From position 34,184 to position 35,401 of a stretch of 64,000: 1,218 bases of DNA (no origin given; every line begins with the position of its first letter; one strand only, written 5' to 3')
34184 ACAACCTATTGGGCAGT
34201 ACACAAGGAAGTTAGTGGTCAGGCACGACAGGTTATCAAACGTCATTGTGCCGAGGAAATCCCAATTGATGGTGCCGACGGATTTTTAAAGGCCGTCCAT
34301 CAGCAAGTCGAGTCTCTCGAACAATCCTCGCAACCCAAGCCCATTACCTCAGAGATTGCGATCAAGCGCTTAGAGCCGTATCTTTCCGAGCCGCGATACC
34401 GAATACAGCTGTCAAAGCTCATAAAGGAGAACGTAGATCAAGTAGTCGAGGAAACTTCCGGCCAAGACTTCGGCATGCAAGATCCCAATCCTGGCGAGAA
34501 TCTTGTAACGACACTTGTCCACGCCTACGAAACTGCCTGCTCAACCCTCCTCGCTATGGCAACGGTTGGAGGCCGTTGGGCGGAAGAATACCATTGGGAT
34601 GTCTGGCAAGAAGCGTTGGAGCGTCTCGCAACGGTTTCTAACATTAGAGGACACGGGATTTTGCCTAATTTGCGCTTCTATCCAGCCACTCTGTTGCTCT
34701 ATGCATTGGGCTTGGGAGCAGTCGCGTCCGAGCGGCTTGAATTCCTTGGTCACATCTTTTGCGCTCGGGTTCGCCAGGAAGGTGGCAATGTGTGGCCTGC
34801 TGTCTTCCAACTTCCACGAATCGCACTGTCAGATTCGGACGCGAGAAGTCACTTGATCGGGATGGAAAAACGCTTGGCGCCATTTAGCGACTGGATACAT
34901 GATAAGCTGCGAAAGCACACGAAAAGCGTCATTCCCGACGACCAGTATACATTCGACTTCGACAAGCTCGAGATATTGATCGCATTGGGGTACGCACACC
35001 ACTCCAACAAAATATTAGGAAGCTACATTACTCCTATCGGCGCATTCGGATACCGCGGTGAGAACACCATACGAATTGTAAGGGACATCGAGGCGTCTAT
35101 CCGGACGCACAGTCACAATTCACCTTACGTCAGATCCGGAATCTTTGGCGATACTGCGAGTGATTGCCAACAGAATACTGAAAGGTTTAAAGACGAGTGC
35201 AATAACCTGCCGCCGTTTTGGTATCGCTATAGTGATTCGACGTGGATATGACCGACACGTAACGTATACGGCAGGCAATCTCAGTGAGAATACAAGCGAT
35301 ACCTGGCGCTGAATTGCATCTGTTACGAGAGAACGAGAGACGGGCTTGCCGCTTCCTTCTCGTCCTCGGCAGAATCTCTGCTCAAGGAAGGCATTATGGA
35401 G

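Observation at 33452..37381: Low-GC island encoding a SIR2-family NADase-type protein plus a highly regular TPR protein: candidate uncharacterised two-gene defence/conflict module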

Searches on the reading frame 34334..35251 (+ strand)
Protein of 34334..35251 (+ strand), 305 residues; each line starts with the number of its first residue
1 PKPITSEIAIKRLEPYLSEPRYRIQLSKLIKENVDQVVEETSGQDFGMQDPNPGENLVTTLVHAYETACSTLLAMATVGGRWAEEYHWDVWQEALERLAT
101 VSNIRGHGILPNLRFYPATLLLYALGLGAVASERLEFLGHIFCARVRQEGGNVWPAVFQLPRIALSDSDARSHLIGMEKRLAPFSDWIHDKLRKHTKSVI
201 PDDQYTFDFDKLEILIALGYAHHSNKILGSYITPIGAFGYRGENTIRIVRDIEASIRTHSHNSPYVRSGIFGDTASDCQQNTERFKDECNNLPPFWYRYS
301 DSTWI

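Call 45: predict_structure(alignment_id=A2)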
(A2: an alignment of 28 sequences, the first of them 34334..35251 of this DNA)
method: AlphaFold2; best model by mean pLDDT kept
length: 305 residues; sequences in the alignment: 28
mean_pLDDT: 81.2   pTM: 0.85
mean pLDDT of the five models: 81.2, 81.2, 80.0, 79.4, 78.5
residues with pLDDT >= 90: 125; 70-90: 106; 50-70: 62; < 50: 12
segments of 3 or more residues with pLDDT < 50: 1-3, 297-305
pLDDT, mean of each block of 10 residues (from residue 1): 54 64 77 92 73 81 91 90 86 91 66 87 96 95 86 85 56 78 84 89 93 92 70 66 88 97 96 95 86 56 32
secondary structure, 60 per line:
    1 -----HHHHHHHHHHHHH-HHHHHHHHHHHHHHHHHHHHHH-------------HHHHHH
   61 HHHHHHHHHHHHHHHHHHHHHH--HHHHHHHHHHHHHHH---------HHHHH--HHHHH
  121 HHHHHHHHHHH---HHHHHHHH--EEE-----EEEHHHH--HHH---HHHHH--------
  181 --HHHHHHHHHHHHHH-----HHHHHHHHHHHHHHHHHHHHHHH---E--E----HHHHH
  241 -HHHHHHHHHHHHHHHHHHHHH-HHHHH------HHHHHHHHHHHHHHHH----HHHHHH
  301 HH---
elements in order: H6-18 H20-41 H55-82 H85-99 H109-113 H116-131 H135-142 E145-147 E153-155 H156-159 H168-172 H183-196 H202-224 H236-240 H242-262 H264-268 H275-290 H295-302

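Call 50: fold_search(model_id=the predicted structure, library=pdb)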
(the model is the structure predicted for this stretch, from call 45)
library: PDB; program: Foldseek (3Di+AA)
matches with E <= 10: 323; with E <= 0.001: 0
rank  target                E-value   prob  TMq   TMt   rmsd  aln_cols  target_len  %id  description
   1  8d00                  1.6e-01  0.23  0.20  0.20  14.9       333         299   12  Structure of the Arabidopsis thaliana SPIRAL2 TOG domain (released 2023-11-29)
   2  8fiq_A                3.0e-01  0.60  0.22  0.34  14.2       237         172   11  Multi-state design of two-state switchable hinge proteins (released 2023-08-16)
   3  4imi_A                4.4e-01  0.13  0.17  0.16  15.7       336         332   10  Novel Modifications on C-terminal Domain of RNA Polymerase II can Fine- tune the Phosphatase Activity of Ssu72. (released 2013-08-07)
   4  8fin_B                5.4e-01  0.72  0.28  0.42   7.7       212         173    9  Multi-state design of two-state switchable hinge proteins (released 2023-08-16)
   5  7ajl_BBB              5.4e-01  0.13  0.19  0.20  18.8       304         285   11  Cyrstal structure of CYRI-B/Fam49B (released 2020-11-18)
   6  4tql_A                6.4e-01  0.08  0.12  0.15  30.4       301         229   11  Computationally designed three helix bundle (released 2014-10-15)
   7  6mq7_A                8.6e-01  0.20  0.24  0.28  14.9       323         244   11  Crystal structure of CLASP1 TOG2 domain at 1.78A resolution (released 2019-07-17)
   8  9ffb_A                8.6e-01  0.11  0.20  0.08  20.2       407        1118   10  ss-dsDNA-FANCD2-FANCI complex (released 2024-07-31)
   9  9k85_A                9.0e-01  0.18  0.19  0.24  12.2       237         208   13  Cryo-EM structure of designed zinc-induced filament Fiber-n6-Zn1-HEHE-46 (released 2025-10-29)
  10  6nmg_B                9.8e-01  0.12  0.21  0.17  17.7       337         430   10  Crystal Structure of Rat Ric-8A G alpha binding domain (released 2019-06-26)
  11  4n9f_U                9.8e-01  0.09  0.17  0.17  20.7       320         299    8  Crystal structure of the Vif-CBFbeta-CUL5-ElOB-ElOC pentameric complex (released 2014-01-08)
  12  4imi_C                9.8e-01  0.05  0.13  0.13  16.6       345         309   12  Novel Modifications on C-terminal Domain of RNA Polymerase II can Fine- tune the Phosphatase Activity of Ssu72. (released 2013-08-07)
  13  8z9a_C                1.0e+00  0.04  0.11  0.10  23.8       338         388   11  Cryo-EM structure of the insect olfactory receptor OR5-Orco heterocomplex from Acyrthosiphon pisum bound with geranyl  (released 2024-06-19)
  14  8cwy_A                1.2e+00  0.20  0.26  0.21  12.0       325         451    9  Accurate computational design of genetically encoded 3D protein crystals (released 2023-11-01)
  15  4n9f_O                1.2e+00  0.10  0.18  0.18  18.5       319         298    7  Crystal structure of the Vif-CBFbeta-CUL5-ElOB-ElOC pentameric complex (released 2014-01-08)
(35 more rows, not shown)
